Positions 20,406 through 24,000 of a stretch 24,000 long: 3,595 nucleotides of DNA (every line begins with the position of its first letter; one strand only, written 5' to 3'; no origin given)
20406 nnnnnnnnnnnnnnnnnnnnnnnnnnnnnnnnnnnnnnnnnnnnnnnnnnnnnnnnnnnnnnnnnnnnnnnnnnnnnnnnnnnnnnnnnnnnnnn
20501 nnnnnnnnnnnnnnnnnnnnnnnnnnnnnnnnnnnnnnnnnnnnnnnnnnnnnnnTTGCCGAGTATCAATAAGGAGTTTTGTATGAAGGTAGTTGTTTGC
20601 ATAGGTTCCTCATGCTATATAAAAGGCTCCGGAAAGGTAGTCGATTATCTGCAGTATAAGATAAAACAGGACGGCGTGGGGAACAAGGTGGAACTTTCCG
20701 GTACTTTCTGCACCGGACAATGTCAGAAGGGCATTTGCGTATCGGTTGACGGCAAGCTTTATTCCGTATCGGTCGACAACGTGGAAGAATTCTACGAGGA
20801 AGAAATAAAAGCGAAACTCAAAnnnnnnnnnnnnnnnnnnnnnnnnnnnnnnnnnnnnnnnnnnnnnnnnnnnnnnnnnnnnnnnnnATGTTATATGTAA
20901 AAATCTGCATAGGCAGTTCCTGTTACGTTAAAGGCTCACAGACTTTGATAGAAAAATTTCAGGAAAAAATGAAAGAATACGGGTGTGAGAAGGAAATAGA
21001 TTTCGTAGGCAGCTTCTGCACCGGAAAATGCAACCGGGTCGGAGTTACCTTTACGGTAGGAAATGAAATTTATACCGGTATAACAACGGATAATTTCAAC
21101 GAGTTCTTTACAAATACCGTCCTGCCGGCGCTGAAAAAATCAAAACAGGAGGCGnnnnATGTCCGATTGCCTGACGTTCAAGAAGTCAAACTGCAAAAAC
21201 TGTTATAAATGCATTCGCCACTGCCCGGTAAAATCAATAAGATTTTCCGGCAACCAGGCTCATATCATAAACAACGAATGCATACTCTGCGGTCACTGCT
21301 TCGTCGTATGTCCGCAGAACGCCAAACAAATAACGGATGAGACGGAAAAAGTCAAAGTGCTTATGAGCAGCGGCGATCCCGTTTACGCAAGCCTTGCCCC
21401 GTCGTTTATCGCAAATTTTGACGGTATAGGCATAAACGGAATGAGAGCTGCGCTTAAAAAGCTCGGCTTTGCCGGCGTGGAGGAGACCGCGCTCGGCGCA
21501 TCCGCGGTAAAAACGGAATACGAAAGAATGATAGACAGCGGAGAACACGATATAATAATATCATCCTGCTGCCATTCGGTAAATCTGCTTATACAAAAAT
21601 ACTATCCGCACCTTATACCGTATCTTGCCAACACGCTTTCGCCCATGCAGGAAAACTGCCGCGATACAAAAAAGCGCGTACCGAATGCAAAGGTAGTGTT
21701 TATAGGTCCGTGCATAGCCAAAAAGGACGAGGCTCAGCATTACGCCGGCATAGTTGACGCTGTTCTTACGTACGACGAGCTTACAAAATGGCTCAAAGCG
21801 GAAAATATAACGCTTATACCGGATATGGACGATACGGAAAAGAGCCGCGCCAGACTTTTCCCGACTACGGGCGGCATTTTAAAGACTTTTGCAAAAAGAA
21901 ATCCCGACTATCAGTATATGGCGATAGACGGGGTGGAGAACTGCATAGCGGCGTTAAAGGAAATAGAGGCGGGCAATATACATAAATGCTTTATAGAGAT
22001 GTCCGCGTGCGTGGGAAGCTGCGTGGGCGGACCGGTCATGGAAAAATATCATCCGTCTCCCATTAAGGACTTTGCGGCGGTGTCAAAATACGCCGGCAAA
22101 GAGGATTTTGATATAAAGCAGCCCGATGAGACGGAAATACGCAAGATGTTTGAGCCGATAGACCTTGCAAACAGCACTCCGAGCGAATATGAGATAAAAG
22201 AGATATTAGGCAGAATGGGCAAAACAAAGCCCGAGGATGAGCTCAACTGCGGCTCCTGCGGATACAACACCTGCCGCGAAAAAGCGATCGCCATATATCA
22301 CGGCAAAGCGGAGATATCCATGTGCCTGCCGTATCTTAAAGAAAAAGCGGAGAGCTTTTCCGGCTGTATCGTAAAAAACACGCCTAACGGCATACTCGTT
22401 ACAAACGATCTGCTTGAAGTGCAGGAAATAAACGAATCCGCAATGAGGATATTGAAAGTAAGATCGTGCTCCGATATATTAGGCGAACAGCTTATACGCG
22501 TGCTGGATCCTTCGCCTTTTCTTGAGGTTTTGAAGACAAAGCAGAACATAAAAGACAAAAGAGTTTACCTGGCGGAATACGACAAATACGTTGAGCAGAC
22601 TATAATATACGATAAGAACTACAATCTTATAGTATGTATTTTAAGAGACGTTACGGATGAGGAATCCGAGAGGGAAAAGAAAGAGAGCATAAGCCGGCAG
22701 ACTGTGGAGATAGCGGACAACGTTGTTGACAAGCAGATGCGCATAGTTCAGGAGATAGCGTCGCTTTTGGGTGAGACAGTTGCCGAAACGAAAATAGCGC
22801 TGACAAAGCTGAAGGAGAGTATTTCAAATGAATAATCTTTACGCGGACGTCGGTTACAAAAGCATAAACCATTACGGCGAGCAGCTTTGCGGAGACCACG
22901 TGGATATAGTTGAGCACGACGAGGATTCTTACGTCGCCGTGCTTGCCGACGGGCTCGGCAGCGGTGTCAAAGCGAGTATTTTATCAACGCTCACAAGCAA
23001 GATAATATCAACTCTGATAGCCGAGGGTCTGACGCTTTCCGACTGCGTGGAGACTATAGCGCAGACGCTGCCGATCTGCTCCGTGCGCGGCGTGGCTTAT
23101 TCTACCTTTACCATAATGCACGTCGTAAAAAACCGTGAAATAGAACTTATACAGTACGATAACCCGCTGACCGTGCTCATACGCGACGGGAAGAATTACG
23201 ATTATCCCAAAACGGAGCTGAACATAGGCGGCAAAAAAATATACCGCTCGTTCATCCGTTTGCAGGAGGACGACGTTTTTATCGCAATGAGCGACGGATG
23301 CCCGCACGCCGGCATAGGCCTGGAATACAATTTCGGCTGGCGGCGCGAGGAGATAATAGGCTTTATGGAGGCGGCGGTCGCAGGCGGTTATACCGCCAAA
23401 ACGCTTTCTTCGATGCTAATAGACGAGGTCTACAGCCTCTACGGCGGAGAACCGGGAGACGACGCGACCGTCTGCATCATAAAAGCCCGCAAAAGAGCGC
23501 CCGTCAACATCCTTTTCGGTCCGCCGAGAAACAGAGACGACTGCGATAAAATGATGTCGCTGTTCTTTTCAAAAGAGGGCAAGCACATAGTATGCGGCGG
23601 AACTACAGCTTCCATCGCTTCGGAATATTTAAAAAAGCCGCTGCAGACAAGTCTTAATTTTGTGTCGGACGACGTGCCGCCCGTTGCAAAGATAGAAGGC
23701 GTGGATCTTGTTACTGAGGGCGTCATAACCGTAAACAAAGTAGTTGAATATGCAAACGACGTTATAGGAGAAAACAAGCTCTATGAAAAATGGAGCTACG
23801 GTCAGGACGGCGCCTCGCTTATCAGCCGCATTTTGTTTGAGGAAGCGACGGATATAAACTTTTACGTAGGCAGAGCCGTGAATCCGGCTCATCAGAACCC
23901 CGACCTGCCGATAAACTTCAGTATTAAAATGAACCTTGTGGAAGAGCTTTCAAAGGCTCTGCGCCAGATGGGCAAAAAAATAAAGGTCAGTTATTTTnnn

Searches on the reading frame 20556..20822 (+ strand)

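Call 26: search_protein_families(library=pfam, proteins=[window:20556-20822:+], max_evalue=0.01)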
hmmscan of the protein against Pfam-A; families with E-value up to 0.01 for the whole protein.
window:20556-20822:+ (89 aa): 1 family
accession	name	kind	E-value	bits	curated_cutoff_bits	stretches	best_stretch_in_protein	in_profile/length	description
PF01257.25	2Fe-2S_thioredx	-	1.8e-06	28.3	24.8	1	11-70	67-130/145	Thioredoxin-like [2Fe-2S] ferredoxin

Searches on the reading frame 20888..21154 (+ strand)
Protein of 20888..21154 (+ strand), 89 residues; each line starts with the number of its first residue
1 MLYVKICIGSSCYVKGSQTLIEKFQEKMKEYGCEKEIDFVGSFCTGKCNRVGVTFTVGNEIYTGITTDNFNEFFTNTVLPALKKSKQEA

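Call 26: search_protein_families(library=pfam, proteins=[window:20888-21154:+], max_evalue=0.01)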
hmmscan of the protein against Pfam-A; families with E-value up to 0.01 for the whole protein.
window:20888-21154:+ (89 aa): 1 family
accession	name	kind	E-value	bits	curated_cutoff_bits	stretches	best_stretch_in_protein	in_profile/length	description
PF01257.25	2Fe-2S_thioredx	-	1.5e-05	25.4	24.8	1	3-73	67-140/145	Thioredoxin-like [2Fe-2S] ferredoxin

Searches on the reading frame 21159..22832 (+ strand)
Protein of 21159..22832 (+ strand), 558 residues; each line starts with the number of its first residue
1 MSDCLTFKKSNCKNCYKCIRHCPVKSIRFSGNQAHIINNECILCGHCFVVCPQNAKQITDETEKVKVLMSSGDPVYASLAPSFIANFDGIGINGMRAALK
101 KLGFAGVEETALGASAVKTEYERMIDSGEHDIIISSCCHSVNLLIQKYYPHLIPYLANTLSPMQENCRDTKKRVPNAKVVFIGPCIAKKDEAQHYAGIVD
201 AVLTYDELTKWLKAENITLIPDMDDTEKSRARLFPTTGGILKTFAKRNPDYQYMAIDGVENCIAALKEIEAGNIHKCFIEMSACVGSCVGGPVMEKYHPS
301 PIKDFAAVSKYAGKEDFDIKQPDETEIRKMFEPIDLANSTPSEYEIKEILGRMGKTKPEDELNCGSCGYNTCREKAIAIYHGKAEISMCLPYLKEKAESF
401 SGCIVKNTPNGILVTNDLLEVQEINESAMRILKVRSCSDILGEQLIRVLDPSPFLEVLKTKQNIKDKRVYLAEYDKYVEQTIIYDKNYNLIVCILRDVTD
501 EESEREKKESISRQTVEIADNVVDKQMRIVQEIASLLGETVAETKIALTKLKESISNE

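Call 26: search_protein_families(library=pfam, proteins=[window:21159-22832:+], max_evalue=0.01)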
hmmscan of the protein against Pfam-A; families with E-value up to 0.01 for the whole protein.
window:21159-22832:+ (558 aa): 10 families
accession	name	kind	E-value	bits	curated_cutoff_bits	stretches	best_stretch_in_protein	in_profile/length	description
PF02906.19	Fe_hyd_lg_C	-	2.8e-48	165.1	22.1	1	74-292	2-245/245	Iron only hydrogenase large subunit, C-terminal domain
PF04060.18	FeS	-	2.2e-10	40.5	23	1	362-391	4-33/33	Putative Fe-S cluster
PF13237.11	Fer4_10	-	2.9e-08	34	25.5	2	8-52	5-53/53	4Fe-4S dicluster domain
PF12838.12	Fer4_7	-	2.8e-06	28.1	27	2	11-55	1-52/52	4Fe-4S dicluster domain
PF00037.32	Fer4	-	8.6e-06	25.8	21.1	2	36-55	3-22/24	4Fe-4S binding domain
PF14697.11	Fer4_21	-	9.9e-06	26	35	1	8-53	4-53/59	4Fe-4S dicluster domain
PF25160.1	LdpA_Fe-S-bd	-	5.4e-05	23.3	27.6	1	15-55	5-42/49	LdpA Fe-S cluster-binding domain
PF13187.11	Fer4_9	-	5.5e-05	23.5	27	1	11-55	1-51/52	4Fe-4S dicluster domain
PF13426.13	PAS_9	-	0.00011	22.9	27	1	409-500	1-103/103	PAS domain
PF12837.12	Fer4_6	-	0.0045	17.3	25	0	37-54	5-22/24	4Fe-4S binding domain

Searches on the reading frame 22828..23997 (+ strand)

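Call 26: search_protein_families(library=pfam, proteins=[window:22828-23997:+], max_evalue=0.01)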
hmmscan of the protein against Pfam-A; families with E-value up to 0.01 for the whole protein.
window:22828-23997:+ (390 aa): 1 family
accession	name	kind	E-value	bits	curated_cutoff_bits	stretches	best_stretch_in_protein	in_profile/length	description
PF07228.17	SpoIIE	-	6.4e-15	56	25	1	32-220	2-191/192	Stage II sporulation protein E (SpoIIE)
